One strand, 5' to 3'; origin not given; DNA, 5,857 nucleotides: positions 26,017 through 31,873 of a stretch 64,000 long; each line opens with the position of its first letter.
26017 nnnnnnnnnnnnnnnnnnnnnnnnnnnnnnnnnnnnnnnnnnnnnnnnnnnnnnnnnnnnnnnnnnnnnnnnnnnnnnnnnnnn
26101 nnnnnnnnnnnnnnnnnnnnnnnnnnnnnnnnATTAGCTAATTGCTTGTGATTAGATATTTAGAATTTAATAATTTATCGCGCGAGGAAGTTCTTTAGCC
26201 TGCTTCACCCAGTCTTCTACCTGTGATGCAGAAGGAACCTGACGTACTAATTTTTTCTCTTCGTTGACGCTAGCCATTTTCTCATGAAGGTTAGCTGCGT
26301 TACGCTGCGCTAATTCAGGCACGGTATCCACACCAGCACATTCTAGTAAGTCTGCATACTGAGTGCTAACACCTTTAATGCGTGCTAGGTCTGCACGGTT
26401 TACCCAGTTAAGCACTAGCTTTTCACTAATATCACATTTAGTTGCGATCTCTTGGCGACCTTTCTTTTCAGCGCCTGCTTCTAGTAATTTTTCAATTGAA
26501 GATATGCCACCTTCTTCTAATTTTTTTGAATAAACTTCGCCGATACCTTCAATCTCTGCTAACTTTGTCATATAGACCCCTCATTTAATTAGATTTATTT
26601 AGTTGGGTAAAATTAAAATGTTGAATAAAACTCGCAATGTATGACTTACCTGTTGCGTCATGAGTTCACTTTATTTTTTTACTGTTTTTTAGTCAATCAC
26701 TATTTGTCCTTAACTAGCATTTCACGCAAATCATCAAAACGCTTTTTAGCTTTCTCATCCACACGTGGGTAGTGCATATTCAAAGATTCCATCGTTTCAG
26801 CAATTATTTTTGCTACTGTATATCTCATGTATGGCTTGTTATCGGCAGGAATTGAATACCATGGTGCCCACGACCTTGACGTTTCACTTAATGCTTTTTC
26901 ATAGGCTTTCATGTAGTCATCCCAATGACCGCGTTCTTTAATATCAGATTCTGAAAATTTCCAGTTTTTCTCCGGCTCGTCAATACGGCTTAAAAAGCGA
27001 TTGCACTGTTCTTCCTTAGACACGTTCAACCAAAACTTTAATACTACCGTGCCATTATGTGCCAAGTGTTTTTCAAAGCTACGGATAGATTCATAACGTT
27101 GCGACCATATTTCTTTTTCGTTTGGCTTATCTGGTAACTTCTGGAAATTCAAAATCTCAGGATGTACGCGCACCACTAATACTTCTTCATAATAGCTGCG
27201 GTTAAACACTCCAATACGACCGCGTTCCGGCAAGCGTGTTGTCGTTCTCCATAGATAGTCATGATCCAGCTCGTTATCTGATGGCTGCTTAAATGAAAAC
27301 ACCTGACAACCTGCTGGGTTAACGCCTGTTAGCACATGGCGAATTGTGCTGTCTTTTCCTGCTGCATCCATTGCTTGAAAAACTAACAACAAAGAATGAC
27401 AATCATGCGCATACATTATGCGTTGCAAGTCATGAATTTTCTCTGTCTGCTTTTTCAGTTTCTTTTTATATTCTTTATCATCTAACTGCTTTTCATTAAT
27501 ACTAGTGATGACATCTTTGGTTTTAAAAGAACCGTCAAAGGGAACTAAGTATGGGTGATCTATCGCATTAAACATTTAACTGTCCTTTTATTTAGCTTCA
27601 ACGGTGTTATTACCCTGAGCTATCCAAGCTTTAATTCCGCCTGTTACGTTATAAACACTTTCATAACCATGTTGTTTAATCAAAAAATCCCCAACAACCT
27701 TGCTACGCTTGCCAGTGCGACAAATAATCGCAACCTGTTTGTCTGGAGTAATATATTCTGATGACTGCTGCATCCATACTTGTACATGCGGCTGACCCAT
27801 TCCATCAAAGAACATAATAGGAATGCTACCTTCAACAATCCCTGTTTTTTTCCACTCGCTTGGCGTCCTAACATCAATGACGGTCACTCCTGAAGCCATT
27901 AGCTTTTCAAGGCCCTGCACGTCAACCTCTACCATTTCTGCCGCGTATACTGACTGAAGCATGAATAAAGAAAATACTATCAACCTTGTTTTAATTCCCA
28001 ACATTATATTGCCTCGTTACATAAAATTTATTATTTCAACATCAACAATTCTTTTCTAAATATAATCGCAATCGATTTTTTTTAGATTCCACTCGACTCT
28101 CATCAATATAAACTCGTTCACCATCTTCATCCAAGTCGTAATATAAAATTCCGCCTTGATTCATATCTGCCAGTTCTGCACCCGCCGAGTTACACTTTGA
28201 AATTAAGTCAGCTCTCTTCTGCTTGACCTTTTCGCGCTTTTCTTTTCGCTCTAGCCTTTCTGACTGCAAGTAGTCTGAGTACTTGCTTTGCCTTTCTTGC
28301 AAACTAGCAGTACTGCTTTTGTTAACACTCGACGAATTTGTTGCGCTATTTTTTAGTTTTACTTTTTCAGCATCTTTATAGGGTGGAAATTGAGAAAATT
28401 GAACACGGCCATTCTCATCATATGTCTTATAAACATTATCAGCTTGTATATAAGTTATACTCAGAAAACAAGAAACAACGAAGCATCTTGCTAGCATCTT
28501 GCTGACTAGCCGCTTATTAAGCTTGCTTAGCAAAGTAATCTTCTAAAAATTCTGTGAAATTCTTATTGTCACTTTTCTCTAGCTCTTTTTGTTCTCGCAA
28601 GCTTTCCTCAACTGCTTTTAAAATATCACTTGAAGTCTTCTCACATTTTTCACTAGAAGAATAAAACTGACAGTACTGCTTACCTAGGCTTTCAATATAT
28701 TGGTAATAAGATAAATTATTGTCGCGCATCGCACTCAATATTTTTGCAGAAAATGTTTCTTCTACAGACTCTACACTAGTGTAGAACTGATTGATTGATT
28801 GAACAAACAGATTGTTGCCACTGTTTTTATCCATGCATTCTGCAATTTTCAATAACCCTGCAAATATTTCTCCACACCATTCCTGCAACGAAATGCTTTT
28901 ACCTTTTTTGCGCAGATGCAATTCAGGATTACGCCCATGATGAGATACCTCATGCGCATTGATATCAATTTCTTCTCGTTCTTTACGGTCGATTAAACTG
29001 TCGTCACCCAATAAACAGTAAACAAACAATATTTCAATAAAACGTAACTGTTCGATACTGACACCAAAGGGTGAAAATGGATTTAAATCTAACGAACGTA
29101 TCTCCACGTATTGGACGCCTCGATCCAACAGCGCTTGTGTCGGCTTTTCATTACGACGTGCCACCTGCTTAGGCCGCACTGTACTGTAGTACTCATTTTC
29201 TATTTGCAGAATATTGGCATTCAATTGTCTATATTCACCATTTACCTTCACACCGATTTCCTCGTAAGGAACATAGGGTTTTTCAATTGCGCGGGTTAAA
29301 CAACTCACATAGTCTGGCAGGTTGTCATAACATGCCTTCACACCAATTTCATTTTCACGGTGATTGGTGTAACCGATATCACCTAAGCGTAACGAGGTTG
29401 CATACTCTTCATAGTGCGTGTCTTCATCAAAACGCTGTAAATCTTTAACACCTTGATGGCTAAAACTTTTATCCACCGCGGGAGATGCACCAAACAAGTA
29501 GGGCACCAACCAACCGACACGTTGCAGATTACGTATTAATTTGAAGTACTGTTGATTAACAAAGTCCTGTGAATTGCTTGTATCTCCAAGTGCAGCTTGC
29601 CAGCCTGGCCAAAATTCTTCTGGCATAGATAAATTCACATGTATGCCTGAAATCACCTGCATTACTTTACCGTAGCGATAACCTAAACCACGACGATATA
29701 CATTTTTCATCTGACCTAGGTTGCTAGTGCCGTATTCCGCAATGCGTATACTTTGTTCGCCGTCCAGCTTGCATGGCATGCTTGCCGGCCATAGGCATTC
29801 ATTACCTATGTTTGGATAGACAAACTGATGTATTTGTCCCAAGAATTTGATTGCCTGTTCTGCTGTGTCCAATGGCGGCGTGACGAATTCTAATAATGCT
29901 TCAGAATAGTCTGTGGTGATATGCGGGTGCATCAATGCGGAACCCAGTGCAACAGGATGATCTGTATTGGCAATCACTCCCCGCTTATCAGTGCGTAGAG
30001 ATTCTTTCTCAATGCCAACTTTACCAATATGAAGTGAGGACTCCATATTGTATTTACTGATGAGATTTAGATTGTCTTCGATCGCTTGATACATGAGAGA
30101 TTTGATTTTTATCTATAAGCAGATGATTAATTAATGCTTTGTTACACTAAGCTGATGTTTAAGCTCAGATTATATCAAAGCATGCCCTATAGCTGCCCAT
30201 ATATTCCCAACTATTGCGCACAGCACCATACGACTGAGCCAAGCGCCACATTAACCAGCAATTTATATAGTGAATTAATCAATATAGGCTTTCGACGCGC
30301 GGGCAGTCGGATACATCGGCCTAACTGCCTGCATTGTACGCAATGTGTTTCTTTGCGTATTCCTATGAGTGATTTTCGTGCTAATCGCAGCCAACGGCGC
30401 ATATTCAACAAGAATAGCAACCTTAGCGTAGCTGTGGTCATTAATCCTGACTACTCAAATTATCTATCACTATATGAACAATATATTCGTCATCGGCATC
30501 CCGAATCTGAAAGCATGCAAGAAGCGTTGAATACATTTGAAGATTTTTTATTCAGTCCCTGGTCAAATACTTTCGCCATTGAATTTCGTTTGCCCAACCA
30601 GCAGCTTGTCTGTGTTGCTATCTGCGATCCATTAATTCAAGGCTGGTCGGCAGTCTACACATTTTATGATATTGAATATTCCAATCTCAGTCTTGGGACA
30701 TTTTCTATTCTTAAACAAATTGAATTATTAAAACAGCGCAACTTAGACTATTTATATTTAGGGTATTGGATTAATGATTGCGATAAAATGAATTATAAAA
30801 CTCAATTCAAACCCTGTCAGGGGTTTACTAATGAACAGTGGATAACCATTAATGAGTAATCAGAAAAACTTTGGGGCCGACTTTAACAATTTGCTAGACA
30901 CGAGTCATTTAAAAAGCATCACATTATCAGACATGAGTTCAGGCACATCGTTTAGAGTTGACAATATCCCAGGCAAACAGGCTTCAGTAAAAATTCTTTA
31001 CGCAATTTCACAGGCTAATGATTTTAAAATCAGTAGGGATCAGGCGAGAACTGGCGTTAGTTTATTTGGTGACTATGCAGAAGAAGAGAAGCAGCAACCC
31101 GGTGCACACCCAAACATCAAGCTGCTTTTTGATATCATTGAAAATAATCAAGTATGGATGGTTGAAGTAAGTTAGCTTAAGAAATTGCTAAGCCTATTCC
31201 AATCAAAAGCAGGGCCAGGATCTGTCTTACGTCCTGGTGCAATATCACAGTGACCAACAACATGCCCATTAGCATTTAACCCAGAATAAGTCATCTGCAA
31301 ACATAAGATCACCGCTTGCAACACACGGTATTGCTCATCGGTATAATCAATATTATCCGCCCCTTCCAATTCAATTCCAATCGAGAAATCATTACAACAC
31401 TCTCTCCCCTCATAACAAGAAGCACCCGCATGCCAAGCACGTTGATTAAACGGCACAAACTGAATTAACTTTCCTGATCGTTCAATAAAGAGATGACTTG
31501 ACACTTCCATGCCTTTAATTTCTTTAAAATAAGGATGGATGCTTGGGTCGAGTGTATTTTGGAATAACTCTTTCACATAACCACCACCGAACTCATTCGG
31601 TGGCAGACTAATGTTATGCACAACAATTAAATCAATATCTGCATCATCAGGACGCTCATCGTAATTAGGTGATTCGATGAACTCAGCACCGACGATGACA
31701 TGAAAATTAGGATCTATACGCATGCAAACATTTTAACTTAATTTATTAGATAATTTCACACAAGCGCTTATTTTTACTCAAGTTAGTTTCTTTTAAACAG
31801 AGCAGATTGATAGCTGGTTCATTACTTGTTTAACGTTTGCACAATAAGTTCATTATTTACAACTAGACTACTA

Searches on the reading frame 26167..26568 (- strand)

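Call 82: search_protein_families(library=pfam, proteins=[window:26167-26568:-], max_evalue=0.001)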
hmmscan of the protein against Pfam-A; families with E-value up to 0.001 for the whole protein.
window:26167-26568:- (133 aa): 2 families
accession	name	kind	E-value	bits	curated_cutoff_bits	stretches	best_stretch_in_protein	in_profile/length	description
PF14229.12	DUF4332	-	2.7e-43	147.4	23.2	1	7-127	1-122/122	Domain of unknown function (DUF4332)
PF14520.12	HHH_5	-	8.2e-10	39.5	27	1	2-58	3-54/57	Helix-hairpin-helix domain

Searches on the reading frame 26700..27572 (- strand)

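Call 82: search_protein_families(library=pfam, proteins=[window:26700-27572:-], max_evalue=0.001)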
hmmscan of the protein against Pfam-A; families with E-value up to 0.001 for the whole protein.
window:26700-27572:- (290 aa): 1 family
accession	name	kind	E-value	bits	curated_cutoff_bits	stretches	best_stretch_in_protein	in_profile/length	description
PF03976.20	PPK2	-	1.9e-67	227.7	22.3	1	30-264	2-224/229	Polyphosphate kinase 2 (PPK2)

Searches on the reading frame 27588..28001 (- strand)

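Call 82: search_protein_families(library=pfam, proteins=[window:27588-28001:-], max_evalue=0.001)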
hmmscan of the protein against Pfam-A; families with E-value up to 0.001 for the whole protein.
window:27588-28001:- (137 aa): 1 family
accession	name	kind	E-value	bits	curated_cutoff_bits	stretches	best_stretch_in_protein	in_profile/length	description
PF00581.25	Rhodanese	-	4.9e-16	59.5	22.2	1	31-128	5-101/102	Rhodanese-like domain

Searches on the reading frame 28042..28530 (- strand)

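Call 82: search_protein_families(library=pfam, proteins=[window:28042-28530:-], max_evalue=0.001)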
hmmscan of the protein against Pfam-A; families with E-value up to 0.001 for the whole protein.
window:28042-28530:- (162 aa): 2 families
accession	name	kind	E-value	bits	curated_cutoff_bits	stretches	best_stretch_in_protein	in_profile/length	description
PF13511.11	DUF4124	-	4.2e-05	24.1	22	1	30-66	11-49/56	Domain of unknown function (DUF4124)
PF12685.13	SpoIIIAH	-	0.0006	20.2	30.6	1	8-119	4-115/191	SpoIIIAH-like protein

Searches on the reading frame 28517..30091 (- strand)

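Call 82: search_protein_families(library=pfam, proteins=[window:28517-30091:-], max_evalue=0.001)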
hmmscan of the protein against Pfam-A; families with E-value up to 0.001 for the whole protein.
window:28517-30091:- (524 aa): 1 family
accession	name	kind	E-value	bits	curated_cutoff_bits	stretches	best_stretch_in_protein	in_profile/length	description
PF04262.19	Glu_cys_ligase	-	3.6e-156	519.9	27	1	9-382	2-372/372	Glutamate-cysteine ligase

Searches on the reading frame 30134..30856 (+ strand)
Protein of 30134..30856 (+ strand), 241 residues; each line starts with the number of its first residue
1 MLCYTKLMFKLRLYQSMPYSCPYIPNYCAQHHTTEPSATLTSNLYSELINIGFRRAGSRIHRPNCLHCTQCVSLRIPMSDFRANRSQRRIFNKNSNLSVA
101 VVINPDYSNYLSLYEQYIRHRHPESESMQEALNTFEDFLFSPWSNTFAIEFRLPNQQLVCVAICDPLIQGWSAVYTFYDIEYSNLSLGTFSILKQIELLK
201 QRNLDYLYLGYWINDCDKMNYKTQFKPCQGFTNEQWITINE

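Call 82: search_protein_families(library=pfam, proteins=[window:30134-30856:+], max_evalue=0.001)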
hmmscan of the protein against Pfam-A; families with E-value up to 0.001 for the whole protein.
window:30134-30856:+ (241 aa): 2 families
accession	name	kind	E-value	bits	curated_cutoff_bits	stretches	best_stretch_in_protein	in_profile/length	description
PF04377.21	ATE_C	-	2.1e-40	138.6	25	1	111-230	3-120/122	Arginine-tRNA-protein transferase, C terminus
PF04376.19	ATE_N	-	4.7e-19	68.8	27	1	19-89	1-72/72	Arginine-tRNA-protein transferase, N terminus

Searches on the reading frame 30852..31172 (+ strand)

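Call 82: search_protein_families(library=pfam, proteins=[window:30852-31172:+], max_evalue=0.001)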
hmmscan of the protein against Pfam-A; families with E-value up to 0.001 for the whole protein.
window:30852-31172:+ (107 aa): 1 family
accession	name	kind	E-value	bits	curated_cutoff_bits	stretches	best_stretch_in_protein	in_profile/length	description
PF10084.14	DUF2322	-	3.3e-19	69.3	27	1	11-104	5-97/99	Uncharacterized protein conserved in bacteria (DUF2322)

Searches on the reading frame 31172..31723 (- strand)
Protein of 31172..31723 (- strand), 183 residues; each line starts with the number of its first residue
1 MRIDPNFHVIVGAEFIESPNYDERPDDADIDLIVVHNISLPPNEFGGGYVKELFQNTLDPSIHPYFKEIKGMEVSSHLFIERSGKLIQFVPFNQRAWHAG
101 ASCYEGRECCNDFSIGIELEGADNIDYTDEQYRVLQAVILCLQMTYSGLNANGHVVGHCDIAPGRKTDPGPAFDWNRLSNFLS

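Call 4: search_protein_families(library=pfam, proteins=[window:31172-31723:-], max_evalue=1)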
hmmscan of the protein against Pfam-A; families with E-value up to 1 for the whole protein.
window:31172-31723:- (183 aa): 1 family
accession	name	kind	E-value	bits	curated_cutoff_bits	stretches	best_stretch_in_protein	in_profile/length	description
PF01510.30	Amidase_2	-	4.5e-32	111.6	26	1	28-171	3-131/131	N-acetylmuramoyl-L-alanine amidase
